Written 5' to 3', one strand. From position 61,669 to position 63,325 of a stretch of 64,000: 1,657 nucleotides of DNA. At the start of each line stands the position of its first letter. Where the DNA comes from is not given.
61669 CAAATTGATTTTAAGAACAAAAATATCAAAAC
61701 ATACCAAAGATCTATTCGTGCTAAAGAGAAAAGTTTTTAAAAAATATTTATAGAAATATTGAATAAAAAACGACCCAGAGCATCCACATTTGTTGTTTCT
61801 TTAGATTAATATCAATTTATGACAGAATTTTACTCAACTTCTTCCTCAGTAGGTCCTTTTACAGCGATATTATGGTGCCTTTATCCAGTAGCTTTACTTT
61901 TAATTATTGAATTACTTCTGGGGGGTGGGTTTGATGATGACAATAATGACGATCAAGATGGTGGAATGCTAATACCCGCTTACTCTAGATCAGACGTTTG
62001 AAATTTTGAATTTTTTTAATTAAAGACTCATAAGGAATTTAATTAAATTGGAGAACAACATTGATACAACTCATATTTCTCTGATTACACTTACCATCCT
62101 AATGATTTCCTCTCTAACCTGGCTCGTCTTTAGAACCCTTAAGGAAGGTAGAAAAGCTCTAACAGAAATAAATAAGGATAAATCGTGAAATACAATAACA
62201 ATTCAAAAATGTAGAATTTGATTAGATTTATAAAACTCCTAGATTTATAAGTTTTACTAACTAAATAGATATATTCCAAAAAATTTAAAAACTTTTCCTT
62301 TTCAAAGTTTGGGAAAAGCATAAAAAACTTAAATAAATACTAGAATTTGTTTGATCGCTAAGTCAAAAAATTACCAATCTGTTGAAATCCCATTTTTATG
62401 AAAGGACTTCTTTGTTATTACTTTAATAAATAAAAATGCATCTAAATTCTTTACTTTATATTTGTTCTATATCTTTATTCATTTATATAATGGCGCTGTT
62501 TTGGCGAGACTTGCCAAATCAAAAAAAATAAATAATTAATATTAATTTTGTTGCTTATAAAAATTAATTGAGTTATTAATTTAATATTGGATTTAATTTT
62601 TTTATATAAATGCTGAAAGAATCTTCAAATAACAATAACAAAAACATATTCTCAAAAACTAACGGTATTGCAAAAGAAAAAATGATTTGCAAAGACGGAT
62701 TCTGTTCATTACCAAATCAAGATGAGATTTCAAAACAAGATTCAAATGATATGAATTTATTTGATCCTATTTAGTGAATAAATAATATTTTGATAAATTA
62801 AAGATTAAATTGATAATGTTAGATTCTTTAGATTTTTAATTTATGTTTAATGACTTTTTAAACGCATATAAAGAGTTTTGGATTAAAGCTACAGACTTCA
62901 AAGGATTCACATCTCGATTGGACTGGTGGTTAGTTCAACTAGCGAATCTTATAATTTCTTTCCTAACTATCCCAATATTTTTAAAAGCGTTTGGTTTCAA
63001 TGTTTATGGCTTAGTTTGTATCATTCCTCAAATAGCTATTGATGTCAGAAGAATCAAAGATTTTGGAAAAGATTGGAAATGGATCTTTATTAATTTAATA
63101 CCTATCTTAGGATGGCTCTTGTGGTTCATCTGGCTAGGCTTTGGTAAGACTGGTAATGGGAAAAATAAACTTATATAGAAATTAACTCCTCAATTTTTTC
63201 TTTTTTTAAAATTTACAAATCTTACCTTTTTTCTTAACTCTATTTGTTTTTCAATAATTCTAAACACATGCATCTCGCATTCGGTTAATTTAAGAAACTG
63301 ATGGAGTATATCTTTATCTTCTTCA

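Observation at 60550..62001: Two membrane microproteins sharing an acidic DDQDGG(K/M)LI motif, in opposite orientation around a 1.1-kb unit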

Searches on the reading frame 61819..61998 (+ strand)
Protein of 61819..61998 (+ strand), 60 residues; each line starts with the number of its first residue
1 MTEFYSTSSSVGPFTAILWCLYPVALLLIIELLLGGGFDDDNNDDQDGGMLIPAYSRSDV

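Call 4: find_homologous_proteins(query=window:61819-61998:+, max_evalue=10)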
Query seq(60 aa) (60 aa): 2017 proteins with E <= 10 among 2017 candidates; the best 120 are listed.
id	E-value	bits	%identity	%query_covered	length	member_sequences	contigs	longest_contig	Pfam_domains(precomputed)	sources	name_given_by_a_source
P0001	1.6e-30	121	95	100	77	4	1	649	-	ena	-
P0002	1.7e-30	121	95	98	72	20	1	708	-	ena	-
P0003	1.8e-30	121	95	100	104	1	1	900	-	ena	-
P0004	2.7e-30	120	93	100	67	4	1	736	-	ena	-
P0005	3.0e-30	120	92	100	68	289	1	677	-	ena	-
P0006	3.5e-30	120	93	100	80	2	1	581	-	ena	-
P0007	3.8e-30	120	93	100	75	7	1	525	-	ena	-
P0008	3.9e-30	120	93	100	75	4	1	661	-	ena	-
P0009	4.0e-30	120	93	100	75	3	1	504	-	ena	-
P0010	4.0e-30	120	93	100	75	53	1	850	-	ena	-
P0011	4.1e-30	120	92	100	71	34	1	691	-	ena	-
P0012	4.2e-30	120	93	100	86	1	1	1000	-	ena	-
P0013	4.2e-30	120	93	100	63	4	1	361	-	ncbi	-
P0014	4.7e-30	120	93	100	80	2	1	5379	-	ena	-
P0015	4.9e-30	120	93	100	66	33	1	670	-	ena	-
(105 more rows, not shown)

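Call 10: search_protein_families(library=pfam, max_evalue=10, proteins=[window:61819-61998:+])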
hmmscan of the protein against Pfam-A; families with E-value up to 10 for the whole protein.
seq(60 aa): 0 families

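Call 11: search_protein_families(library=ncbifam, max_evalue=10, proteins=[window:61819-61998:+])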
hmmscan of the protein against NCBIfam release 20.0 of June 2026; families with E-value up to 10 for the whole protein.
seq(60 aa): 0 families

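Call 22: search_protein_representatives(protein=window:61819-61998:+)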
Query: 60 residues. Proteins with E-value up to 0.001 (for the whole library): 79; up to 1e-10: 20; up to 1e-30: 0. The best 79 are listed.
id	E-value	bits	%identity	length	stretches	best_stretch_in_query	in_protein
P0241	9.5e-30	117.1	90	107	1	1-60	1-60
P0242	2.3e-28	112.7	88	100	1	1-60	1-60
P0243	1.9e-27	109.8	83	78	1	1-60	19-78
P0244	5.7e-25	102.1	83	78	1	1-60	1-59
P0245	1.2e-24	101.0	83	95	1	1-60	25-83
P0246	1.7e-24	100.5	78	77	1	1-59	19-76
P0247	3.5e-24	99.6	83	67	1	1-54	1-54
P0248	1.7e-23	97.5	75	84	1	6-60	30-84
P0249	2.7e-22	93.6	77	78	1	4-60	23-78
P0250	1.6e-21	91.2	68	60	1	1-57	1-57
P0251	2.2e-21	90.8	82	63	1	1-50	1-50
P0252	1.4e-18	81.9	81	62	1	1-47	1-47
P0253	7.5e-18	79.7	79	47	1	15-57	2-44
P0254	9.6e-18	79.3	69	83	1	4-58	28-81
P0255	7.6e-16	73.4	90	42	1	21-60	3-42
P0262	5.1e-09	51.9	49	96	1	6-56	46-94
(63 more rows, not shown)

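Call 45: search_dna_similar(query=window:61819-61998:+, collection=phages, mode=protein, max_evalue=1, max_rows=40)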
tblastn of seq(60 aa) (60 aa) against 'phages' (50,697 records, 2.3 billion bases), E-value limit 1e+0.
No match.

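Call 52: list_cluster_members(proteins=[window:61819-61998:+, window:60553-60684:-, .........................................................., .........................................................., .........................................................])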
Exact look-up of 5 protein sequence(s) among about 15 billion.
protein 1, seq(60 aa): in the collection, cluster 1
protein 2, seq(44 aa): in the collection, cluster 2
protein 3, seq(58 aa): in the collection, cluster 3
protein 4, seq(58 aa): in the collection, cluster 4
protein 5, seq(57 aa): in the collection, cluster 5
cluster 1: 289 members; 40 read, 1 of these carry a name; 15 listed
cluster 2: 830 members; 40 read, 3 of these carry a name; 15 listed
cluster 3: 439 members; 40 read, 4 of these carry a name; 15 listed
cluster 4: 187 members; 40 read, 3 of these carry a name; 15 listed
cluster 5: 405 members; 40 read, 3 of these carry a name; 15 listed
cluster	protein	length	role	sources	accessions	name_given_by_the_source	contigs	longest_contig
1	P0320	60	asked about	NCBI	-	-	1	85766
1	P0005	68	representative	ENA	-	-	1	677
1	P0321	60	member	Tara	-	strand:+ start:164 stop:346 length:183 start_codon:yes stop_codon:yes gene_type:complete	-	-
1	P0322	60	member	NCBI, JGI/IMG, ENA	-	-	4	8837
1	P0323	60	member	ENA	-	-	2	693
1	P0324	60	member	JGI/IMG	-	-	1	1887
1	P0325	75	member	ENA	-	-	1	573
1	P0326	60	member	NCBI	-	-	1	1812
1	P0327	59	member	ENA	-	-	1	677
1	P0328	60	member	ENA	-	-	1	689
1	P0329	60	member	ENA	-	-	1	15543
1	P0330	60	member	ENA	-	-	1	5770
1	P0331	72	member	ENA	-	-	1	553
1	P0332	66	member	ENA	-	-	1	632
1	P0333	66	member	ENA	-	-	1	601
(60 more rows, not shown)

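Call 68: find_homologous_proteins(query=P0262, max_evalue=0.001)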
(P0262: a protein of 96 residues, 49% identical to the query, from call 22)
Query P0262 (96 aa): 1087 proteins with E <= 0.001 among 1091 candidates; the best 120 are listed.
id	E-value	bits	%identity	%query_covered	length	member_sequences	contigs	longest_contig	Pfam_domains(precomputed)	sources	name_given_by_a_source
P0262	3.4e-58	211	100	100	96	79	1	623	-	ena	-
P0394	3.2e-55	202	96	100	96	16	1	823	PF00504.28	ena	-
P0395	1.2e-54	200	96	100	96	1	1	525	-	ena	-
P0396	1.7e-54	200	96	100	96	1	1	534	-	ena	-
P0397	2.3e-54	199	95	100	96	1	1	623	-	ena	-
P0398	2.4e-54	199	95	100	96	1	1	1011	PF00504.28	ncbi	-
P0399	2.5e-54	199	93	100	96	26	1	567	-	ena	-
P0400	4.6e-54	198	95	100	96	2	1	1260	PF00504.28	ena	-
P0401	5.9e-54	198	95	100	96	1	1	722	PF00504.28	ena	-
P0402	6.4e-54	198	95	100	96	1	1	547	PF00504.28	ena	-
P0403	7.0e-54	198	94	100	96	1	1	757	-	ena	-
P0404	8.3e-54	197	93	100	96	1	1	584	-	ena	-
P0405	1.8e-53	196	94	100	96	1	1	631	PF00504.28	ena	-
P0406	2.0e-53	196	93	100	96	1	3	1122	-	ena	-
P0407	2.4e-53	196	93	100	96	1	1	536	-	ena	-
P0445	1.1e-30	123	64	97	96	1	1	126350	-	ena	-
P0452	2.4e-26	109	55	97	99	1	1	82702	-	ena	-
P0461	1.1e-23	101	52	97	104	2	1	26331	-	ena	-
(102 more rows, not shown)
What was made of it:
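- Tried and rejected: More than 50 database clusters of 95-104 aa cover both parts (call 68).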

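Call 70: find_encoding_contigs(protein=P0452, flank=5000, max_places=3)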
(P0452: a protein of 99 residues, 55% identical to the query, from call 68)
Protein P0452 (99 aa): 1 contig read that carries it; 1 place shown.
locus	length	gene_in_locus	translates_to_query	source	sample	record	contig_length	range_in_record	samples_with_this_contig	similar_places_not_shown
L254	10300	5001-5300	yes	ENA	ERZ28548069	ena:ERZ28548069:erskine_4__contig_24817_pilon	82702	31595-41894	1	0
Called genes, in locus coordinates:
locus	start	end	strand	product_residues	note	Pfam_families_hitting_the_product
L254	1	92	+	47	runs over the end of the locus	-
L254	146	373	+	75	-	-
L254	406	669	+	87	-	-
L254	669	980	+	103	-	-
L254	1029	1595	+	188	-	-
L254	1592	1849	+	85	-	-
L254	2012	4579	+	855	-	PF09250:Prim-Pol, PF08707:PriCT_2, PF08706:D5_N, PF19263:DUF5906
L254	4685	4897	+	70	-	-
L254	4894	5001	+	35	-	-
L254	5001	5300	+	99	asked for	-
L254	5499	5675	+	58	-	-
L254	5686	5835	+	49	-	-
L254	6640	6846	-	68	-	-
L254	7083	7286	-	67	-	-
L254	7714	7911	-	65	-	-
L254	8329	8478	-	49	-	-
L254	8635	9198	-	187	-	-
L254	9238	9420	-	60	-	-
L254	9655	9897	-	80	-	-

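Call 71: find_encoding_contigs(protein=P0461, flank=5000, max_places=3)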
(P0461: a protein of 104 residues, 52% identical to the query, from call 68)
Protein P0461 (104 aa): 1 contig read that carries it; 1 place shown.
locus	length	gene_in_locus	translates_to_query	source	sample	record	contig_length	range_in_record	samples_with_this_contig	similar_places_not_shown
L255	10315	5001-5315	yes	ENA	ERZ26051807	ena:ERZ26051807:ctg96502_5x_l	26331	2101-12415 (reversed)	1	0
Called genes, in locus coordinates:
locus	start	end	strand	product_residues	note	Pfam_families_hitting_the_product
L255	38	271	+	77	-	-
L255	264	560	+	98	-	-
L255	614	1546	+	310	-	-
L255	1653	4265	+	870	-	PF09250:Prim-Pol, PF08707:PriCT_2, PF08706:D5_N, PF19263:DUF5906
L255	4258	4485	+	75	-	-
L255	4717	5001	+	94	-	-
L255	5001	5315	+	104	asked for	-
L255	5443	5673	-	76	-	PF02468:PsbN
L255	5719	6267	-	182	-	-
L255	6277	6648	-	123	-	PF24299:DUF7483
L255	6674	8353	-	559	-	PF24299:DUF7483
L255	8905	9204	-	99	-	-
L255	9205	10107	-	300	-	PF26209:Phage_phiTE_241_C (faint)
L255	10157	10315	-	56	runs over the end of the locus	-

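Call 74: predict_structure(alignment_id=A3)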
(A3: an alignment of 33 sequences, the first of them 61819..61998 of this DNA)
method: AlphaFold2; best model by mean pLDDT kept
length: 60 residues; sequences in the alignment: 33
mean_pLDDT: 70.6   pTM: 0.35
mean pLDDT of the five models: 70.6, 70.4, 69.9, 69.8, 68.7
residues with pLDDT >= 90: 7; 70-90: 18; 50-70: 34; < 50: 1
segments of 3 or more residues with pLDDT < 50: none
pLDDT, mean of each block of 10 residues (from residue 1): 59 86 90 69 57 62
secondary structure, 60 per line:
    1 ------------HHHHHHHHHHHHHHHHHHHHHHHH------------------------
elements in order: H13-36
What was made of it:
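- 61819..62001 (+): ORF B, 60 aa: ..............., then TM (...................), then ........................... It is the ortholog of MED4 PMED4_15491 and a member of PHROG 7843 (phage PSSM4_181, PSSM2_278, PHM2_202). AF2 helix at residues 13-36 in call 74.
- Shape: AF2 gives one confident helix (pLDDT 86-90) with disordered tails (call 74). The tail is predicted disordered (call 74).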

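Call 76: find_encoding_contigs(protein=P0445, flank=6000, max_places=3)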
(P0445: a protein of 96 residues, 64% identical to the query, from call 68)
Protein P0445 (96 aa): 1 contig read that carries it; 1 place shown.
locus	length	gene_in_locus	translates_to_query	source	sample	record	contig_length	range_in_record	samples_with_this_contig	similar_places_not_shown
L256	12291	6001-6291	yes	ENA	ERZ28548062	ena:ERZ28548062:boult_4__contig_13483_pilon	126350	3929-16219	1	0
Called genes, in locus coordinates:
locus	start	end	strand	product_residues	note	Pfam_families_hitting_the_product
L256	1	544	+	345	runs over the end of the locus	PF00155:Aminotran_1_2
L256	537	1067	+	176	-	PF00535:Glycos_transf_2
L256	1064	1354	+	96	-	-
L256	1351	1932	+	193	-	-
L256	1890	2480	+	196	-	-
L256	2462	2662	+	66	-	-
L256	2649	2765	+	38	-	-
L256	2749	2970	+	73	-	-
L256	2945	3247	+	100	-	-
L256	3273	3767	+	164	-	-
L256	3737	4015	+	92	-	-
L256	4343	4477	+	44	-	-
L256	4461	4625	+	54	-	-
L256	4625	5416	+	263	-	PF01755:Glyco_transf_25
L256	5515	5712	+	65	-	-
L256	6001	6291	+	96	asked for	-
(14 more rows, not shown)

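Call 80: search_protein_families(library=phrogs, max_evalue=0.01, proteins=[window:61819-61998:+])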
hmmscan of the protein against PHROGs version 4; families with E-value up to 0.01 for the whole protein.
seq(60 aa): 3 families
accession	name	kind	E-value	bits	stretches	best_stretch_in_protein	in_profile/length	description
phrog_7843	-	unknown function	8.9e-18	64.8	1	4-57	3-56/59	-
phrog_905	-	unknown function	2e-06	28.7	1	30-57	18-45/47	-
phrog_17393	-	unknown function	3.6e-05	24.8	1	37-57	24-44/49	-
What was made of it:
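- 61819..62001 (+): PHROG match at E 8.9e-18 in call 80.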

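Call 93: predict_structure(alignment_id=A4)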
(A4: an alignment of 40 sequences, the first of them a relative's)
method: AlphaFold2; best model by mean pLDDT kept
length: 99 residues; sequences in the alignment: 40
mean_pLDDT: 59.3   pTM: 0.22
mean pLDDT of the five models: 59.3, 58.4, 55.0, 54.1, 54.0
residues with pLDDT >= 90: 0; 70-90: 20; 50-70: 55; < 50: 24
segments of 3 or more residues with pLDDT < 50: 39-47, 87-93, 96-99
pLDDT, mean of each block of 10 residues (from residue 1): 58 60 68 55 49 65 75 68 47 45
secondary structure, 60 per line:
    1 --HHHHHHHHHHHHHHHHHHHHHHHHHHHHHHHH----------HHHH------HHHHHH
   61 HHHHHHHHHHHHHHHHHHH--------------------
elements in order: H3-34 H45-48 H55-79
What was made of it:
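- AF2 on such a pseudo-fusion gave no confident helix packing (pTM 0.22; call 93).
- Tried and rejected: AF2 on the artefact fusions, used as a pseudo-paired alignment: pLDDT 59, pTM 0.22, uninformative (call 93).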

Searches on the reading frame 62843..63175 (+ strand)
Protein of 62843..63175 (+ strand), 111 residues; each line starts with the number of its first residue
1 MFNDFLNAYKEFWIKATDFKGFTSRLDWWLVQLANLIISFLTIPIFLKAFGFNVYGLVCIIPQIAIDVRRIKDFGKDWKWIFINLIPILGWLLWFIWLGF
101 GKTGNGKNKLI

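Call 94: search_protein_families(library=pfam, max_evalue=0.001, proteins=[window:62843-63175:+])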
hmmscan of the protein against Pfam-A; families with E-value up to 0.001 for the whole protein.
window:62843-63175:+ (111 aa): 1 family
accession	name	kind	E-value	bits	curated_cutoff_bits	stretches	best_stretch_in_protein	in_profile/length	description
PF05656.20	DUF805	-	1.6e-14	54.7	25.7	1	17-109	2-108/111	Protein of unknown function (DUF805)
